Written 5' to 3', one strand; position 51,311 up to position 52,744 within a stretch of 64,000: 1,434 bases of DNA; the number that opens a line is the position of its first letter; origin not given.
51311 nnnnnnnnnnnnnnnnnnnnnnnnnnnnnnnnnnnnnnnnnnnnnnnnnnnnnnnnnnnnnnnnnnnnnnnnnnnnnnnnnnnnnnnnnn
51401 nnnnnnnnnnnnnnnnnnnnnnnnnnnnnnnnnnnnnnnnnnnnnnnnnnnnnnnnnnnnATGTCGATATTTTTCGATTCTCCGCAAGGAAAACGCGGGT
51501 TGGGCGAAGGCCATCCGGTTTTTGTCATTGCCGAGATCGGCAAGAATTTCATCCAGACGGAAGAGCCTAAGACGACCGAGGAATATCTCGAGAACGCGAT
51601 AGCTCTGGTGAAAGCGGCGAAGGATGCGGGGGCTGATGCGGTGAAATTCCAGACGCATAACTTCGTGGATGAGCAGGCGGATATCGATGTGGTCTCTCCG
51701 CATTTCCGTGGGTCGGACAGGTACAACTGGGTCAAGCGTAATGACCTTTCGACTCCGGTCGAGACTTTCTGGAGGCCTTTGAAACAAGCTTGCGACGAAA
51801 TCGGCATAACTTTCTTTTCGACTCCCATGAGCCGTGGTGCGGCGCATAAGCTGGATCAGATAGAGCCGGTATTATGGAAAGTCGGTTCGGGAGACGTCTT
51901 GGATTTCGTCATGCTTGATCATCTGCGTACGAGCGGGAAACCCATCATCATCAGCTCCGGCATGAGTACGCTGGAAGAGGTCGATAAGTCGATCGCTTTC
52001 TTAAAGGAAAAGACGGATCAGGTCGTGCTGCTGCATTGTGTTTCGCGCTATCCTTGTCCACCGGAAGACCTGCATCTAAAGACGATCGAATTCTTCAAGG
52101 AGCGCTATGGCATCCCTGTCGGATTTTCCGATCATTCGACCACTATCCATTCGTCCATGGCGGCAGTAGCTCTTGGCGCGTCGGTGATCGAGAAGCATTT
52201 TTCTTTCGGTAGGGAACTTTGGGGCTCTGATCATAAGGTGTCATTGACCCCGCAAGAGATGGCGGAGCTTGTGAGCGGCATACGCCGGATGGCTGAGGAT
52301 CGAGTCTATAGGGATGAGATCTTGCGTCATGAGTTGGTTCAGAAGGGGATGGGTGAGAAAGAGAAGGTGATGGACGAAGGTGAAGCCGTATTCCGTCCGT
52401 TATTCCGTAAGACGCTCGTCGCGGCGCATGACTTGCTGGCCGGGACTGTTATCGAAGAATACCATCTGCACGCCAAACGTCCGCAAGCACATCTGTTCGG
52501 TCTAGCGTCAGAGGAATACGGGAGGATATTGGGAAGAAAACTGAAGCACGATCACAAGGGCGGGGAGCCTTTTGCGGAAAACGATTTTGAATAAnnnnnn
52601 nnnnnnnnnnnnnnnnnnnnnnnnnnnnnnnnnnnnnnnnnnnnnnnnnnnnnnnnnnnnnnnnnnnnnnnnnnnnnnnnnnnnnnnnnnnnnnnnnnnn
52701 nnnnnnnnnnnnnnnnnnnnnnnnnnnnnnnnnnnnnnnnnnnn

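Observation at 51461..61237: CMP-nonulosonic acid module with an adjacent AsnB-like amidotransferase, possibly an amidated/acetamidino sialic-like sugar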

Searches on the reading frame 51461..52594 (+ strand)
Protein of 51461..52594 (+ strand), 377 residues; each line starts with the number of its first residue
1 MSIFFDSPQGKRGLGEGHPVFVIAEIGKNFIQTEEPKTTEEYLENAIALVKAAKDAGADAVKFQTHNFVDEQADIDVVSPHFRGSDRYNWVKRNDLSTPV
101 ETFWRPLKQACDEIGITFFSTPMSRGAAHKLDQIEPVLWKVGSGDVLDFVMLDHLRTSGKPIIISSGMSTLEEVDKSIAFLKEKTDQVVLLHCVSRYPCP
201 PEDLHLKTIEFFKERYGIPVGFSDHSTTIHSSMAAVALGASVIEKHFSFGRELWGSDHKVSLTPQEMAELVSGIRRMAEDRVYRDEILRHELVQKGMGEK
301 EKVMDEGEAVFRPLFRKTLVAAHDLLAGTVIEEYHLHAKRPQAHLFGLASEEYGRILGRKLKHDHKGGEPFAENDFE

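Call 4: search_protein_families(library=pfam, proteins=[window:51461-52594:+])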
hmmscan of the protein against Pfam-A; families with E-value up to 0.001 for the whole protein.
window:51461-52594:+ (377 aa): 2 families
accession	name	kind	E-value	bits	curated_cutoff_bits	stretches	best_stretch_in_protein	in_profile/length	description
PF03102.20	NeuB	-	3.7e-69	233.3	22.1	1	49-278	1-233/241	NeuB family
PF08666.17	SAF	-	1.9e-08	35.2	21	1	318-376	3-62/63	SAF domain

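Call 5: search_protein_families(library=ncbifam, proteins=[window:51461-52594:+])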
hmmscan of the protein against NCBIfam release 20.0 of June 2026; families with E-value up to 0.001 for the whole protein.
window:51461-52594:+ (377 aa): 4 families
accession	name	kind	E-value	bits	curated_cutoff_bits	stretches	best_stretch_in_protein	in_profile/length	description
TIGR03569.1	NeuB_NnaB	equivalog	1.1e-76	258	399.65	1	21-369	2-327/329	N-acetylneuraminate synthase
TIGR03586.1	PseI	equivalog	2.4e-61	207.8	340.25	1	39-370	12-326/327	pseudaminic acid synthase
NF006421.0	PRK08673.1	subfamily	0.00012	21.5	335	1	107-279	150-331/338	3-deoxy-7-phosphoheptulonate synthase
TIGR01361.1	DAHP_synth_Bsub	equivalog_domain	0.00021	20.8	267.75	0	107-274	81-257/260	3-deoxy-7-phosphoheptulonate synthase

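Call 11: find_homologous_proteins(query=window:51461-52594:+)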
Query window:51461-52594:+ (377 aa): 7995 proteins with E <= 0.001 among 8000 candidates; the best 120 are listed.
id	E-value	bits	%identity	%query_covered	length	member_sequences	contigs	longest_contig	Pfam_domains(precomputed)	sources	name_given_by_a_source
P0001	2.7e-254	861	100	100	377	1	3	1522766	PF03102.21,PF08666.18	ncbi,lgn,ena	-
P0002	3.4e-238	808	94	100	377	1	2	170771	PF03102.21,PF08666.18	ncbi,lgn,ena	-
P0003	4.4e-197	673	80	97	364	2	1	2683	PF03102.21,PF08666.18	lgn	-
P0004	6.9e-171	586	69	97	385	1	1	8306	PF03102.21,PF08666.18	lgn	-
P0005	3.5e-169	581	69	97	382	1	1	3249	PF03102.21,PF08666.18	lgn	-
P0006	8.3e-168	576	69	96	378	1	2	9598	PF03102.21,PF08666.18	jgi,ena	-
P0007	1.8e-165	569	67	96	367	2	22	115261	PF03102.21,PF08666.18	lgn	-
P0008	1.4e-162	559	70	94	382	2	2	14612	PF03102.21,PF08666.18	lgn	-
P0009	7.3e-161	553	67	95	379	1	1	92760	PF03102.21,PF08666.18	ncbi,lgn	-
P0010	7.6e-159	547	66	95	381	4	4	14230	PF03102.21,PF08666.18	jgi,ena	-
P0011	7.6e-159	547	66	95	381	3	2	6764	PF03102.21,PF08666.18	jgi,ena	-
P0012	1.4e-158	546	66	95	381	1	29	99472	PF03102.21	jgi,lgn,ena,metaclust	metaclust:\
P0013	2.0e-158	545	66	95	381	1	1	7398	PF03102.21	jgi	-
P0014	4.5e-158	544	65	96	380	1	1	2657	PF03102.21,PF08666.18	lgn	-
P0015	5.0e-158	544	67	95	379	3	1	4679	PF03102.21,PF08666.18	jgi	-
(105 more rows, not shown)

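Call 12: find_encoding_contigs(protein=P0001, flank=10000, max_places=3)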
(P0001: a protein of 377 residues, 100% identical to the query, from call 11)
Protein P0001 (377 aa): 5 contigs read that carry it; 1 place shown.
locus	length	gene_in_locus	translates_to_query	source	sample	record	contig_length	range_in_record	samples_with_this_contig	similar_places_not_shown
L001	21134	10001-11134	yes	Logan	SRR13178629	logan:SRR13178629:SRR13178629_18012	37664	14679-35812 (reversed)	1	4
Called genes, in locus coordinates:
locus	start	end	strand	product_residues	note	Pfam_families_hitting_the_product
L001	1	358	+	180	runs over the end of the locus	PF00293:NUDIX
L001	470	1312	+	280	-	PF01209:Ubie_methyltran, PF02353:CMAS (faint), PF05175:MTS (weak), PF13489:Methyltransf_23, PF13649:Methyltransf_25, PF13847:Methyltransf_31, PF08241:Methyltransf_11, PF08242:Methyltransf_12, +1 more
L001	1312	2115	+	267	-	PF13489:Methyltransf_23, PF08241:Methyltransf_11, PF13649:Methyltransf_25 (weak), PF13847:Methyltransf_31 (weak)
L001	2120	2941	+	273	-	PF00535:Glycos_transf_2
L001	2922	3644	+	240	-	PF13489:Methyltransf_23, PF01209:Ubie_methyltran (weak), PF13847:Methyltransf_31, PF08241:Methyltransf_11, PF08242:Methyltransf_12, PF13649:Methyltransf_25, PF20922:Anamorsin_N (weak)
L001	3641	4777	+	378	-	PF00534:Glycos_transf_1, PF13692:Glyco_trans_1_4, PF13524:Glyco_trans_1_2 (faint)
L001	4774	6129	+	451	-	PF01943:Polysacc_synt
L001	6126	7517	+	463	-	PF04464:Glyphos_transf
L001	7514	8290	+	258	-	PF01209:Ubie_methyltran, PF02353:CMAS, PF08003:Methyltransf_9 (weak), PF13489:Methyltransf_23, PF13847:Methyltransf_31, PF08241:Methyltransf_11, PF08242:Methyltransf_12, PF13649:Methyltransf_25, +3 more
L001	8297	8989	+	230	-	PF13489:Methyltransf_23, PF13847:Methyltransf_31 (faint), PF08241:Methyltransf_11, PF08242:Methyltransf_12 (weak), PF13649:Methyltransf_25 (weak)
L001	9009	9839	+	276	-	PF01209:Ubie_methyltran, PF01728:FtsJ (weak), PF06325:PrmA (weak), PF13489:Methyltransf_23, PF08241:Methyltransf_11, PF08242:Methyltransf_12, PF13649:Methyltransf_25, PF13847:Methyltransf_31, +2 more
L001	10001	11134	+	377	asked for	PF03102:NeuB, PF08666:SAF (weak)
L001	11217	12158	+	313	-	PF00892:EamA, PF03151:TPT (faint)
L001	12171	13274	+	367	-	PF08242:Methyltransf_12 (faint), PF13489:Methyltransf_23 (weak), PF13649:Methyltransf_25 (weak)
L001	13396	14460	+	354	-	-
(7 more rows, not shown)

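Call 13: find_encoding_contigs(protein=P0007, flank=10000, max_places=3)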
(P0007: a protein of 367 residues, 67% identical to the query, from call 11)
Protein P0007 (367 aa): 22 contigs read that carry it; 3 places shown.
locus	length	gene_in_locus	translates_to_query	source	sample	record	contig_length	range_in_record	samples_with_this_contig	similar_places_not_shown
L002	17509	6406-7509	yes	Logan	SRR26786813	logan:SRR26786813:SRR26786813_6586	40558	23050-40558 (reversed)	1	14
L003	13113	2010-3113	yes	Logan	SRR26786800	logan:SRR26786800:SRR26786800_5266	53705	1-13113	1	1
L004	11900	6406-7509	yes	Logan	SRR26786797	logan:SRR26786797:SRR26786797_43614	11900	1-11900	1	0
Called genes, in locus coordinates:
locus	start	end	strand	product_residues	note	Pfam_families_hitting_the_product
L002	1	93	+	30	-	?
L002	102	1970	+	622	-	PF13522:GATase_6, PF13537:GATase_7, PF00733:Asn_synthase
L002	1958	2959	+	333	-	PF00535:Glycos_transf_2, PF10111:Glyco_tranf_2_2 (weak)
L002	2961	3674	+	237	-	PF13489:Methyltransf_23, PF13847:Methyltransf_31, PF08241:Methyltransf_11, PF08242:Methyltransf_12, PF13649:Methyltransf_25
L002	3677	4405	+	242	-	PF03141:Methyltransf_29 (weak), PF13489:Methyltransf_23, PF13847:Methyltransf_31, PF08241:Methyltransf_11, PF08242:Methyltransf_12, PF13649:Methyltransf_25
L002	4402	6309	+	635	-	-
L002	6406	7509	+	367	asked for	PF03102:NeuB, PF08666:SAF (weak)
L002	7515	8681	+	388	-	PF02350:Epimerase_2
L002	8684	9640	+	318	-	PF00389:2-Hacid_dh, PF02826:2-Hacid_dh_C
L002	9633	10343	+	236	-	PF02348:CTP_transf_3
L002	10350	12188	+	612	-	PF13522:GATase_6, PF13537:GATase_7, PF00733:Asn_synthase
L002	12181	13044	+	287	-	PF13489:Methyltransf_23, PF13847:Methyltransf_31, PF08241:Methyltransf_11, PF08242:Methyltransf_12, PF13649:Methyltransf_25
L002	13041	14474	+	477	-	PF13231:PMT_2 (weak)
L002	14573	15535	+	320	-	PF00892:EamA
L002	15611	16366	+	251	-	PF13489:Methyltransf_23, PF13649:Methyltransf_25, PF13847:Methyltransf_31, PF08241:Methyltransf_11, PF08242:Methyltransf_12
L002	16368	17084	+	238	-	PF00535:Glycos_transf_2, PF13641:Glyco_tranf_2_3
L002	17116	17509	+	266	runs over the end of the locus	PF01066:CDP-OH_P_transf (weak)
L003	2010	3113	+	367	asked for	PF03102:NeuB, PF08666:SAF (weak)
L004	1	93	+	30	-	?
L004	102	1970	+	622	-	PF13522:GATase_6, PF13537:GATase_7, PF00733:Asn_synthase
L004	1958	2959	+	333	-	PF00535:Glycos_transf_2, PF10111:Glyco_tranf_2_2 (weak)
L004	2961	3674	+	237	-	PF13489:Methyltransf_23, PF13847:Methyltransf_31, PF08241:Methyltransf_11, PF08242:Methyltransf_12, PF13649:Methyltransf_25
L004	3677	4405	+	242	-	PF03141:Methyltransf_29 (weak), PF13489:Methyltransf_23, PF13847:Methyltransf_31, PF08241:Methyltransf_11, PF08242:Methyltransf_12, PF13649:Methyltransf_25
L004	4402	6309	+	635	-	-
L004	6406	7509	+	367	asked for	PF03102:NeuB, PF08666:SAF (weak)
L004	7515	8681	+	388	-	PF02350:Epimerase_2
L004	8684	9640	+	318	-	PF00389:2-Hacid_dh, PF02826:2-Hacid_dh_C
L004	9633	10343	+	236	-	PF02348:CTP_transf_3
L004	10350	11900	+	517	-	?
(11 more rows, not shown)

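Call 16: find_related_loci(query=A1, collection=genome_contigs, flank=10000)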
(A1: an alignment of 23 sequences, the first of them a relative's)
Query A1 (377 aa) in genome_contigs; peptide patterns used: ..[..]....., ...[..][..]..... (x = any residue, [..] = any of these).
159 stretches matched a pattern; 147 encode a relative of the query (tblastn E <= 1e-3); the best 80 are kept; 80 distinct loci.
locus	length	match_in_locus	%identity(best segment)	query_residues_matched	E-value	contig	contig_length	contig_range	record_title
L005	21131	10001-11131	81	1-377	0e+0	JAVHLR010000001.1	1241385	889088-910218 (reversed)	MAG: Patescibacteria group bacterium isolate Ess09-17 NODE_1_length_1241385_cov_18.045301, whole genome shotgun sequence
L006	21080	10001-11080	69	15-374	3e-171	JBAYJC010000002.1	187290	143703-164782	MAG: Patescibacteria group bacterium isolate SO_2016_GW1_46 scaffold00151_OW334_2016, whole genome shotgun sequence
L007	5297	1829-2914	63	14-374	2e-154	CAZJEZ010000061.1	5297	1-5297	MAG TPA_asm: uncultured Gammaproteobacteria bacterium isolate binchicken_co326_60 genome assembly, contig: NODE_9178_len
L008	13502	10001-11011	66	20-356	1e-151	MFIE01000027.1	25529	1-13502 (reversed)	MAG: Candidatus Giovannonibacteria bacterium RIFCSPLOWO2_01_FULL_46_13 rifcsplowo2_01_scaffold_6565, whole genome shotgu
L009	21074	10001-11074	61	20-377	3e-151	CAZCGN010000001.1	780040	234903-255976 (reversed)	MAG TPA_asm: uncultured Methanosarcinales archaeon isolate SRP167671_co2_185 genome assembly, contig: NODE_2_length_7800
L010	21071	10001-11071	61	17-373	4e-150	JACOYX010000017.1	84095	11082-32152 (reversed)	MAG: Candidatus Sungiibacteriota bacterium isolate NC_groundwater_190_Ag_S-0.1um_45_12 S4_GD2017_2_S1_scaffold_706, whol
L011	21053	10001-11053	64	21-371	6e-150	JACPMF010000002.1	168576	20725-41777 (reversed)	MAG: Candidatus Sungiibacteriota bacterium isolate NC_groundwater_542_Ag_S-0.1um_47_13 S35_SO-1_scaffold_68519, whole ge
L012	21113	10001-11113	59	3-373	1e-149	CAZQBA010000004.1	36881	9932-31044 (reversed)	MAG TPA_asm: uncultured Gammaproteobacteria bacterium isolate binchicken_co128_169 genome assembly, contig: NODE_731_len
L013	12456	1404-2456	63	20-370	2e-149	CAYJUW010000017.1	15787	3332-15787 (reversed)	MAG TPA_asm: uncultured Candidatus Saccharibacteria bacterium isolate ERP125453_co1_301 genome assembly, contig: NODE_38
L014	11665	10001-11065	61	20-374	4e-149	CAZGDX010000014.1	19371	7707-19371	MAG TPA_asm: uncultured Gammaproteobacteria bacterium isolate binchicken_co274_39 genome assembly, contig: NODE_7244_len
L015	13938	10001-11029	64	20-362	7e-149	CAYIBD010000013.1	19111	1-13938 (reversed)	MAG TPA_asm: uncultured Candidatus Saccharibacteria bacterium isolate ERP119705_co19_980 genome assembly, contig: NODE_2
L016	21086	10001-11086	62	14-376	1e-148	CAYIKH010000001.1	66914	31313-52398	MAG TPA_asm: uncultured Candidatus Saccharibacteria bacterium isolate ERP119705_co21_58 genome assembly, contig: NODE_32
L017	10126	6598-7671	61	20-377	3e-148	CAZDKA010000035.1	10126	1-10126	MAG TPA_asm: uncultured Candidatus Saccharibacteria bacterium isolate SRP269290_co3_436 genome assembly, contig: NODE_85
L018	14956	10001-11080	62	17-376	4e-148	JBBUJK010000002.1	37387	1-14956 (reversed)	MAG: Patescibacteria group bacterium isolate H41-bin083_1 H41_bin083_1_000000000002, whole genome shotgun sequence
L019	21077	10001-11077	59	20-376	3e-147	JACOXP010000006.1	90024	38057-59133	MAG: Candidatus Harrisonbacteria bacterium isolate NC_groundwater_156_Ag_S-0.1um_44_12 S4_GD2017_2_S1_scaffold_137, whol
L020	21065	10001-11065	59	20-374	1e-146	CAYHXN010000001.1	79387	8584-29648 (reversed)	MAG TPA_asm: uncultured Candidatus Saccharibacteria bacterium isolate ERP119705_co17_962 genome assembly, contig: NODE_2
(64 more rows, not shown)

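Call 46: search_solved_structures(query=window:51461-52594:+, show_alignments=0, max_evalue=0.001)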
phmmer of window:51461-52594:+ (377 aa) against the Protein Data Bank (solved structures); distinct sequences matched with E-value up to 0.001: 9.
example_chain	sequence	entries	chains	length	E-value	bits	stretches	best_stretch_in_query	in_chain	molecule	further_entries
8h2c_A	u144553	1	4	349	8e-39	137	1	37-377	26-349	Pseudaminic acid synthase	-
1xuu_A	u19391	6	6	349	1.4e-37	132.8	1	10-281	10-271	polysialic acid capsule biosynthesis protein SiaC | N-acetylneuraminate synthase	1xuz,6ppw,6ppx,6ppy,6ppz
4ipj_A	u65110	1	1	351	2.3e-37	132.1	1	10-281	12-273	Polysialic acid capsule biosynthesis protein SiaC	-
4ipi_A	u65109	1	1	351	3.1e-37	131.8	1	10-281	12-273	Polysialic acid capsule biosynthesis protein SiaC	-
2wqp_A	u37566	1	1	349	3.5e-36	128.3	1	10-281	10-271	POLYSIALIC ACID CAPSULE BIOSYNTHESIS PROTEIN SIAC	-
1vli_A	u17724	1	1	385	5.2e-36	127.7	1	12-312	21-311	Spore coat polysaccharide biosynthesis protein spsE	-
6ncs_A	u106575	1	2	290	2.9e-35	125.3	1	12-277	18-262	N-acetylneuraminic acid (Sialic acid) synthetase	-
3g8r_A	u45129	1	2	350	2.3e-21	79.5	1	43-272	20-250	Probable spore coat polysaccharide biosynthesis protein E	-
8pjx_A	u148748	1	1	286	8.6e-06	28.3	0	82-119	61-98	SAKe6FR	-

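Call 47: search_dna_similar(query=window:51461-52594:+, collection=plasmids, mode=protein, max_rows=40, rows=spread)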
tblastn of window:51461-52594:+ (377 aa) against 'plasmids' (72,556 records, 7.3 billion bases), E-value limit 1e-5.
Records with a match: 165; places in all: 181; records where one place covers at least 80% of the query: 112.
Best place of each record, by identity: <60% 165.
By first word of the organism name: Bacillus 63; Sinorhizobium 30; Azospirillum 17; Ensifer 5; Rhizobium 5; Halorussus 2; Klebsiella 2; Priestia 2; Acinetobacter 2; Mesorhizobium 2; and 33 more.
By predicted mobility (MOB-suite, as given by PLSDB): non-mobilizable 104; mobilizable 36; conjugative 25.
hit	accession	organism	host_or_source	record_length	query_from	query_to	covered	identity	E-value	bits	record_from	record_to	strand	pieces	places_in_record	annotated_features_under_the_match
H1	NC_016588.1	Azospirillum lipoferum 4B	-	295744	10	377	98%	35.2%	5e-37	149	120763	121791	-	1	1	neuB: N-acetylneuraminate synthase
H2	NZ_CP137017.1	Sinorhizobium fredii GR64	Phaseolus vulgaris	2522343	12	377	97%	32.7%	8e-37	149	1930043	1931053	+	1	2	record has no annotation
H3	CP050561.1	Sinorhizobium meliloti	Melilotus officinalis,cell culture,root ...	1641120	11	377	97%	32.4%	4e-36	147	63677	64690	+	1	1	polyhydroxyalkanoate biosynthesis repressor PhaR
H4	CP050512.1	Sinorhizobium meliloti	Medicago sativa,cell culture,root nodule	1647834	11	377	97%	32.2%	2e-35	145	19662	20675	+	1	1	polyhydroxyalkanoate biosynthesis repressor PhaR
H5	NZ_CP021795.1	Sinorhizobium meliloti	Medicago sativa,Single Cell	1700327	11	377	97%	32.2%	2e-35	145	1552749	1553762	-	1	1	none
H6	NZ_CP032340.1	Azospirillum brasilense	soil sample,Agricultural field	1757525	12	371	95%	32.3%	2e-27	121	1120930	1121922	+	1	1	none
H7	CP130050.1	Sinorhizobium meliloti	Medicago,Cell culture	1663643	11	377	97%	31.6%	7e-35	143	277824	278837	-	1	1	N-acetylneuraminate synthase family protein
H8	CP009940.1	Bacillus cereus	Homo sapiens,Human clinical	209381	10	377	98%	31.4%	5e-38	152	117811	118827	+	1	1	neuB family protein | bpsE: N-acetylneuraminate synthase family protein BpsE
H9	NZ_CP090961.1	Mariluticola halotolerans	sea sediment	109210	10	372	96%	31.6%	2e-26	118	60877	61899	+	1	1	N-acetylneuraminate synthase family protein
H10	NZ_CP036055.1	Bacillus toyonensis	cell culture,soil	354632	10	372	96%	31.2%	6e-34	140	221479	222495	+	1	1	pseI: pseudaminic acid synthase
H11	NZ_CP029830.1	Azospirillum ramasamyi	single cell,Cow dung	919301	12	351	90%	33.2%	2e-31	133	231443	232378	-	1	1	pseI: pseudaminic acid synthase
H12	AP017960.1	[Synechococcus] sp. NIES-970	-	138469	14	372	95%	30.7%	4e-37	149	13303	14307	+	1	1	N-acetylneuraminic acid synthase domain-containing protein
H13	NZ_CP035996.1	Bacillus mycoides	cell culture,soil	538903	10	372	96%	29.7%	1e-32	136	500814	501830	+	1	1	pseI: pseudaminic acid synthase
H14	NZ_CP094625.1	Bacillus thuringiensis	whole organism,soil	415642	10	372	96%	29.6%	7e-34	140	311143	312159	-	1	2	pseI: pseudaminic acid synthase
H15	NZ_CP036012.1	Bacillus mycoides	cell culture,soil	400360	10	372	96%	29.4%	1e-31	134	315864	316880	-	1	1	pseI: pseudaminic acid synthase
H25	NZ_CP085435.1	Priestia megaterium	single cell,soil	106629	10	371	96%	28.7%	2e-36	148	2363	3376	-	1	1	pseI: pseudaminic acid synthase | pseH: UDP-4-amino-4, 6-dideoxy-N-acetyl-beta-L-altrosamine ...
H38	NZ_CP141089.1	Escherichia coli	Homo sapiens,Infected Human Urine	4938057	111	276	44%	33.1%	1e-11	74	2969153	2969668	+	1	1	none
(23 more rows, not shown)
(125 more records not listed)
